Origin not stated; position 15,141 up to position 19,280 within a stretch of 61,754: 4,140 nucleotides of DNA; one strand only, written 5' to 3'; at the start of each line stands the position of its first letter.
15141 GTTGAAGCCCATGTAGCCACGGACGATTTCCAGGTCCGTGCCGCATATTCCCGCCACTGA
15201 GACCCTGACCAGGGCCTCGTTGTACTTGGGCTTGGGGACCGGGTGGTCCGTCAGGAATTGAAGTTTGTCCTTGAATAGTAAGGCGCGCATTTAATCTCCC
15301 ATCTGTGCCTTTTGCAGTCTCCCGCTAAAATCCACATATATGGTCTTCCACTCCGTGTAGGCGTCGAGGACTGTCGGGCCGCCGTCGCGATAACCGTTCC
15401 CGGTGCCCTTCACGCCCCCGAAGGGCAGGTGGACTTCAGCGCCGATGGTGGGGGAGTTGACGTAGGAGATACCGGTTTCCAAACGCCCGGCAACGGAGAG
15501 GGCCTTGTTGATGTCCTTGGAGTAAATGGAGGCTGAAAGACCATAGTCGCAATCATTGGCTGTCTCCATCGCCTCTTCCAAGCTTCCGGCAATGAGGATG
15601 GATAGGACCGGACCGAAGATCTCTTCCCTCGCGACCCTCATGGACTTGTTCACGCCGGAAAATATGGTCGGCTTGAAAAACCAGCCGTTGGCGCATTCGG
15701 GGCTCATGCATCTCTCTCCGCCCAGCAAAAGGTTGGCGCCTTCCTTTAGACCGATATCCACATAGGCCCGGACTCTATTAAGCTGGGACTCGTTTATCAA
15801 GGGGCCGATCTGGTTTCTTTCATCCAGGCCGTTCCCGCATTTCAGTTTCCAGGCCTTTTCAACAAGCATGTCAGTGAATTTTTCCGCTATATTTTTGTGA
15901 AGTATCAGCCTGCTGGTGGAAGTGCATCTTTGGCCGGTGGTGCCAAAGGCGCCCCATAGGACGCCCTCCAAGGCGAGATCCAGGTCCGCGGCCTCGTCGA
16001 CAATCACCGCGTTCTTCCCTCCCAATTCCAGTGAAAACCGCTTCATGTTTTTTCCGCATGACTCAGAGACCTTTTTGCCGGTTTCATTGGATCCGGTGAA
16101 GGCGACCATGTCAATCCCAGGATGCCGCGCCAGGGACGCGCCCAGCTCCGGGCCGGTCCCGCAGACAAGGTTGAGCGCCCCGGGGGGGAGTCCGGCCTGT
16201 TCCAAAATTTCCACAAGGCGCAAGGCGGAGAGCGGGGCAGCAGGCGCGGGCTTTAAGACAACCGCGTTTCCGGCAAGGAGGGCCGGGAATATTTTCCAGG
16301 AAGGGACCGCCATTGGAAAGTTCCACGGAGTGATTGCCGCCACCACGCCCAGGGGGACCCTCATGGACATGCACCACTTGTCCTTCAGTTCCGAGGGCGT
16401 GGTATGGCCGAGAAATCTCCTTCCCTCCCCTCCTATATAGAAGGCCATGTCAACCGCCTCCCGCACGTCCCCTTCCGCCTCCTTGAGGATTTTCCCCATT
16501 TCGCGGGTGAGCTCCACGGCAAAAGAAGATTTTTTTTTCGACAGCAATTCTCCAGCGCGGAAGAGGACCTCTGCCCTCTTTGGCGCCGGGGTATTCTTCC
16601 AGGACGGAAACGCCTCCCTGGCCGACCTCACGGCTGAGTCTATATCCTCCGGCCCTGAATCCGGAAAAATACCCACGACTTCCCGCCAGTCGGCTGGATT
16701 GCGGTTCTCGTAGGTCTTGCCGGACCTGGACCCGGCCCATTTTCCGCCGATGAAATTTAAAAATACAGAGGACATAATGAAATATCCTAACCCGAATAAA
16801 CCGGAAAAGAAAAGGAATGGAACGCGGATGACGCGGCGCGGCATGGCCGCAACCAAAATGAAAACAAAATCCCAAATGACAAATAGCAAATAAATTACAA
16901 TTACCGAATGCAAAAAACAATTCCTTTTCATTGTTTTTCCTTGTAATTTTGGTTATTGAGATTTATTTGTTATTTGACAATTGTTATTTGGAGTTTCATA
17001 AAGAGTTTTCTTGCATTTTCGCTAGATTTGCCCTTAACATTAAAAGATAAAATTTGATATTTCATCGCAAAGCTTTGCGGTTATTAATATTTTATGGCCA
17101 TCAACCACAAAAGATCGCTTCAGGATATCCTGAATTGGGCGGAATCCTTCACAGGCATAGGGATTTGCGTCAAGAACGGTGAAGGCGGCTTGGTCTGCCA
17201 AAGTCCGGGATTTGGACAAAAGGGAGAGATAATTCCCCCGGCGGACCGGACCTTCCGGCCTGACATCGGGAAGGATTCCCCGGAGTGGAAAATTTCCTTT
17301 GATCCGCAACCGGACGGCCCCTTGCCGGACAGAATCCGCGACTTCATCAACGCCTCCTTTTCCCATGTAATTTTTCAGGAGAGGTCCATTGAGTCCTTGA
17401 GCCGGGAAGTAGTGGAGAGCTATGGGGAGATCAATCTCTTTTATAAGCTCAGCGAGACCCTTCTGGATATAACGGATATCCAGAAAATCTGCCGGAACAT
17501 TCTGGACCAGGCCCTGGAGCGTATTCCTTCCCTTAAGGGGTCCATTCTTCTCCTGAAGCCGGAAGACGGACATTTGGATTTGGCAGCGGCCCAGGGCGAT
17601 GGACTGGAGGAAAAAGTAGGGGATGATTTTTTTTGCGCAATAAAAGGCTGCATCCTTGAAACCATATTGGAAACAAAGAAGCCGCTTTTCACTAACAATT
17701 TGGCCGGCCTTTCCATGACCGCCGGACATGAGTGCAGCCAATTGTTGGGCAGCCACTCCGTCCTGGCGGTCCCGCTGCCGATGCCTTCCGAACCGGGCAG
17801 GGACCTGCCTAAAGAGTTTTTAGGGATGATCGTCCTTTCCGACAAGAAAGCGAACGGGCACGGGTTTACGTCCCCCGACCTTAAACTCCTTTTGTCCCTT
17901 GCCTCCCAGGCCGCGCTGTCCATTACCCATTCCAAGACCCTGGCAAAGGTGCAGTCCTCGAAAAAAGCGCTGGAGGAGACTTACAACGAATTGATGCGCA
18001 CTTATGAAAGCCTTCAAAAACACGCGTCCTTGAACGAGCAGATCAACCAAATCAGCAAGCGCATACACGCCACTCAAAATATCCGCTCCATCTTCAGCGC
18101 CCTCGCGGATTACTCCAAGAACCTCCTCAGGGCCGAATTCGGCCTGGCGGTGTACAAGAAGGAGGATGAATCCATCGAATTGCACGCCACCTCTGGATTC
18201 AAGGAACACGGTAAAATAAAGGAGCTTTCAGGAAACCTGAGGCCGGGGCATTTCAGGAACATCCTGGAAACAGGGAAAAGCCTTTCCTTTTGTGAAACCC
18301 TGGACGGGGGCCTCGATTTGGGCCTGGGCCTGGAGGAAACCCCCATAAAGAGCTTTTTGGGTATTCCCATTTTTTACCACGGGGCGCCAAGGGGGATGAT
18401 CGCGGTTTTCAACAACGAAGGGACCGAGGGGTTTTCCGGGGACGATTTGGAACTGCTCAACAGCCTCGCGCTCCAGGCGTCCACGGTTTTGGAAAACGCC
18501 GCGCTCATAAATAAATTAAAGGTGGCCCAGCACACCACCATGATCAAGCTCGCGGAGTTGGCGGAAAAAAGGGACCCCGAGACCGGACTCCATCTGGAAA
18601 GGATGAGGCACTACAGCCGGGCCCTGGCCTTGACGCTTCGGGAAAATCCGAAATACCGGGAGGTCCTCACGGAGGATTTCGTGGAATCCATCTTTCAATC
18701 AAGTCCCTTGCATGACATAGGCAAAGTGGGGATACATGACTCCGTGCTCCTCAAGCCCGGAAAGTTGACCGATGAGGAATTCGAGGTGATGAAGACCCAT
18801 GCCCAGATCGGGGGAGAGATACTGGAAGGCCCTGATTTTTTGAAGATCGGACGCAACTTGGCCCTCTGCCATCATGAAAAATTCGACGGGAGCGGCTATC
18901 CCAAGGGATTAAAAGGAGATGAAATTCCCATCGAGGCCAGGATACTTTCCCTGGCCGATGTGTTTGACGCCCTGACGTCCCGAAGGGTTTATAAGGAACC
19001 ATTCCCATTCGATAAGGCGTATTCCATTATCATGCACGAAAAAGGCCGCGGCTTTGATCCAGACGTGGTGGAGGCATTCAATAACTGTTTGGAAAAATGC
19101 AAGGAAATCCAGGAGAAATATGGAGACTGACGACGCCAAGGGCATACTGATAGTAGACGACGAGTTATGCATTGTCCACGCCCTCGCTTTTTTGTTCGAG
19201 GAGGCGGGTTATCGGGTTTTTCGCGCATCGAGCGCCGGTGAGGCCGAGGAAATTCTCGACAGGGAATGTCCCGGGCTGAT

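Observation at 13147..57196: Conserved REP-like GCGGC-box (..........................[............]) at gene boundaries on both strands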

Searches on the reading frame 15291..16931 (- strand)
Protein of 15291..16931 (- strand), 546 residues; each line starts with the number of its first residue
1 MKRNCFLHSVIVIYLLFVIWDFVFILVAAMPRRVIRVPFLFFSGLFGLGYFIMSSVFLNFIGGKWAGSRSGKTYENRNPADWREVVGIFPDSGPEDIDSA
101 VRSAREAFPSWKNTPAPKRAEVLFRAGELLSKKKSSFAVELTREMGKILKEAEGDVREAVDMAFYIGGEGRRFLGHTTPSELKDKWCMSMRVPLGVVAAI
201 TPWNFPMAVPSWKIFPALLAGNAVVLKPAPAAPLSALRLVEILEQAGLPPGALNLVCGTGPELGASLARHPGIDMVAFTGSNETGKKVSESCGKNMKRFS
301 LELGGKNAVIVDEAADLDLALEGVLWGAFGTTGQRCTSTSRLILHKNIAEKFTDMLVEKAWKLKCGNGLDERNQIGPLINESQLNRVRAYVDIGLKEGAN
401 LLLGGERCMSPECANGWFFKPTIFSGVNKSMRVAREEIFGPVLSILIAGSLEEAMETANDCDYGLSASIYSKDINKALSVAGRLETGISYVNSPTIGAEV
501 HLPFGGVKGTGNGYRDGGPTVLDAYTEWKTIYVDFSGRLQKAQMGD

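Call 17: search_protein_families(library=pfam, proteins=[window:15291-16931:-])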
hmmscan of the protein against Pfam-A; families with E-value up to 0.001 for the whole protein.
window:15291-16931:- (546 aa): 1 family
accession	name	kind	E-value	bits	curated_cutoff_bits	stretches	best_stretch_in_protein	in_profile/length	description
PF00171.27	Aldedh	-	2.1e-169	564.4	23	1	65-531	1-461/461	Aldehyde dehydrogenase family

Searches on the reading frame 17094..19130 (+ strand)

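Call 16: search_protein_families(library=pfam, proteins=[window:17094-19130:+])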
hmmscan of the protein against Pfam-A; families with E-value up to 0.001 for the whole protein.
window:17094-19130:+ (678 aa): 5 families
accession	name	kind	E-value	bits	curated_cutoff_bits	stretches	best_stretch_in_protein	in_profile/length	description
PF13487.12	HD_5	-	2.9e-28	99.2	27.2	1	488-658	5-170/170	HD domain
PF13185.12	GAF_2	-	1.8e-23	83.7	28.6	2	328-467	2-136/136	GAF domain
PF01590.32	GAF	-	1.1e-17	65.3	22.4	2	332-465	4-132/133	GAF domain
PF01966.28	HD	-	9.1e-15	55.4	22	1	500-626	4-115/116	HD domain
PF13492.12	GAF_3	-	4.3e-13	50.2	27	1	332-468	4-129/129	GAF domain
